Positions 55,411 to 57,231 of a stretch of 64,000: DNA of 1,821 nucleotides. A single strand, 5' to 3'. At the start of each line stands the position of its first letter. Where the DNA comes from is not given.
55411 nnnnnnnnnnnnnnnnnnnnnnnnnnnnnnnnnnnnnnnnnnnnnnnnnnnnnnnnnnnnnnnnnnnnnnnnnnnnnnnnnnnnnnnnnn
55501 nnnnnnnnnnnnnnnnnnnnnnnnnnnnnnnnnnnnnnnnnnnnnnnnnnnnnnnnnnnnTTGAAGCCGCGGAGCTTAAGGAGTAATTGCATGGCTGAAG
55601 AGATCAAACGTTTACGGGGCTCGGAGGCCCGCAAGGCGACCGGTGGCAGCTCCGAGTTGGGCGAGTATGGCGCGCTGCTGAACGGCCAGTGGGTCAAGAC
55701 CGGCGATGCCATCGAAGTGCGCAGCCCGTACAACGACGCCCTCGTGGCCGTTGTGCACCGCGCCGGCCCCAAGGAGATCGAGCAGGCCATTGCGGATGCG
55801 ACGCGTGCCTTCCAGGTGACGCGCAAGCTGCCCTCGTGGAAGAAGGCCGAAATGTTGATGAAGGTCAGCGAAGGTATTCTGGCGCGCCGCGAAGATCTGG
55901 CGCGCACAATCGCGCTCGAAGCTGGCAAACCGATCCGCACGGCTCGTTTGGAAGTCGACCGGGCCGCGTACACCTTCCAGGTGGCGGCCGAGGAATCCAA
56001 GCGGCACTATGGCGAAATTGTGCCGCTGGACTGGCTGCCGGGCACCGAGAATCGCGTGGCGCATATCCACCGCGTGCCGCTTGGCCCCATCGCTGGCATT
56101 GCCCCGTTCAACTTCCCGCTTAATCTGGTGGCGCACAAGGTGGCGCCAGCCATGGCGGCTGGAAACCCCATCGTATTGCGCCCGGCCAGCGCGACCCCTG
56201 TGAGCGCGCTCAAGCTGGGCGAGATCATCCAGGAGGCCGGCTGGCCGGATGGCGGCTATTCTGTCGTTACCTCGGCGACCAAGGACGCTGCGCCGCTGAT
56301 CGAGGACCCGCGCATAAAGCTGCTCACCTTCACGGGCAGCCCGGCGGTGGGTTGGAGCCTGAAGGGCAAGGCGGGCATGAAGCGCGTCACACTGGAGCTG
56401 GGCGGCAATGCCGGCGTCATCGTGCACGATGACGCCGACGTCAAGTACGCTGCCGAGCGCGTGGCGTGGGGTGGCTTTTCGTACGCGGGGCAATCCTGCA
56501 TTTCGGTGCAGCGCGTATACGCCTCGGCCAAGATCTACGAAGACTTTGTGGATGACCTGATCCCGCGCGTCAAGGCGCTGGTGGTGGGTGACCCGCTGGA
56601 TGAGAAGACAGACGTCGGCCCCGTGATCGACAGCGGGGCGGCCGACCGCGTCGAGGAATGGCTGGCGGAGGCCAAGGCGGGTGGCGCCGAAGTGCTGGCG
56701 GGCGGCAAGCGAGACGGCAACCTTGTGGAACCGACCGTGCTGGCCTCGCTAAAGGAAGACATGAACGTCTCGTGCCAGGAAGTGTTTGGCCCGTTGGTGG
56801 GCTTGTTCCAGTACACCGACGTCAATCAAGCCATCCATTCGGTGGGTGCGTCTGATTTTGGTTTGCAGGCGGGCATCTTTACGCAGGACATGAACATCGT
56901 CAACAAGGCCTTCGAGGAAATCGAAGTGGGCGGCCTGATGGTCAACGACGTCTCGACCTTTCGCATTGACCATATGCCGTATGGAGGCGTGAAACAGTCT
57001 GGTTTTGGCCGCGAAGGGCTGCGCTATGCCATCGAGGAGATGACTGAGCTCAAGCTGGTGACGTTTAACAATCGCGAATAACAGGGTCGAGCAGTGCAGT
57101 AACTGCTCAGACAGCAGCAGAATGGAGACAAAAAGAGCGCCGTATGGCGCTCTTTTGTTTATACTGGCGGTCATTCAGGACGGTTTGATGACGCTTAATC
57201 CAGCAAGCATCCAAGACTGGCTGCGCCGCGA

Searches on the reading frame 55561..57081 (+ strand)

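Call 8: search_protein_families(library=pfam, proteins=[window:55561-57081:+], max_evalue=0.01)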
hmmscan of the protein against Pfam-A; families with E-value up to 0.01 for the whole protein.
window:55561-57081:+ (506 aa): 1 family
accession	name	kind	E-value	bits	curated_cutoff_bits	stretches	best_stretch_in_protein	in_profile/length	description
PF00171.27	Aldedh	-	4.9e-144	480.8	23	1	44-500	1-461/461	Aldehyde dehydrogenase family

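Call 9: search_protein_families(library=ncbifam, proteins=[window:55561-57081:+], max_evalue=0.01)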
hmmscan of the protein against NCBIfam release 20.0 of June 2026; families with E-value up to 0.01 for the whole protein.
window:55561-57081:+ (506 aa): 44 families (the best 25 are shown)
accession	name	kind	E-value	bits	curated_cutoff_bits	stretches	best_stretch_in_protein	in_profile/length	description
NF040648.1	lactal_redase_Meth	equivalog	2.7e-147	491.5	650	1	39-503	2-463/463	lactaldehyde dehydrogenase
NF047626.1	SulfactDhSafD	equivalog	1.4e-117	393.6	700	1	52-499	4-451/454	sulfoacetaldehyde dehydrogenase SafD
NF040869.1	G3PDH_Arch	equivalog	2.2e-109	366.4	780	1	32-505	16-494/502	NADP-dependent glyceraldehyde-3-phosphate dehydrogenase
TIGR01780.1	SSADH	subfamily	2.3e-108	362.9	646.35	1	54-498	2-448/448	succinate-semialdehyde dehydrogenase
TIGR03250.1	PhnAcAld_DH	equivalog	2.1e-107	359.7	635.65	1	41-501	9-469/472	phosphonoacetaldehyde dehydrogenase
NF008415.0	PRK11241.1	equivalog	8.8e-101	338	828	1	35-500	10-478/482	NADP-dependent succinate-semialdehyde dehydrogenase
TIGR02299.1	HpaE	equivalog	2.9e-100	336.2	638.35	1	39-503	4-477/488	5-carboxymethyl-2-hydroxymuconate semialdehyde dehydrogenase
TIGR01804.1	BADH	equivalog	3.4e-99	332.5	668.6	1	41-498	3-467/467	betaine-aldehyde dehydrogenase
NF010000.0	PRK13473.1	subfamily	2.7e-98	329.6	615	1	39-503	6-473/475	aminobutyraldehyde dehydrogenase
NF009725.0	PRK13252.1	equivalog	1.6e-94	317.1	593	1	40-501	11-478/488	betaine-aldehyde dehydrogenase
NF045735.1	PaDhStyDPseudo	equivalog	2.3e-89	300.3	850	1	39-501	6-480/483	phenylacetaldehyde dehydrogenase StyD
NF006916.0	PRK09407.1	equivalog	2.9e-89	300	521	1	45-500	30-490/526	succinic semialdehyde dehydrogenase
NF006915.0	PRK09406.1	equivalog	8.3e-88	295.2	730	1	56-500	8-454/457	NADP-dependent succinic semialdehyde dehydrogenase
NF042993.1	AlphKGSA_gudD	equivalog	1e-87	294.9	770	1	36-501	4-479/481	alpha-ketoglutaric semialdehyde dehydrogenase GucD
TIGR03216.1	OH_muco_semi_DH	equivalog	2.3e-86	290.3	693.25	1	39-501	4-478/481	2-hydroxymuconic semialdehyde dehydrogenase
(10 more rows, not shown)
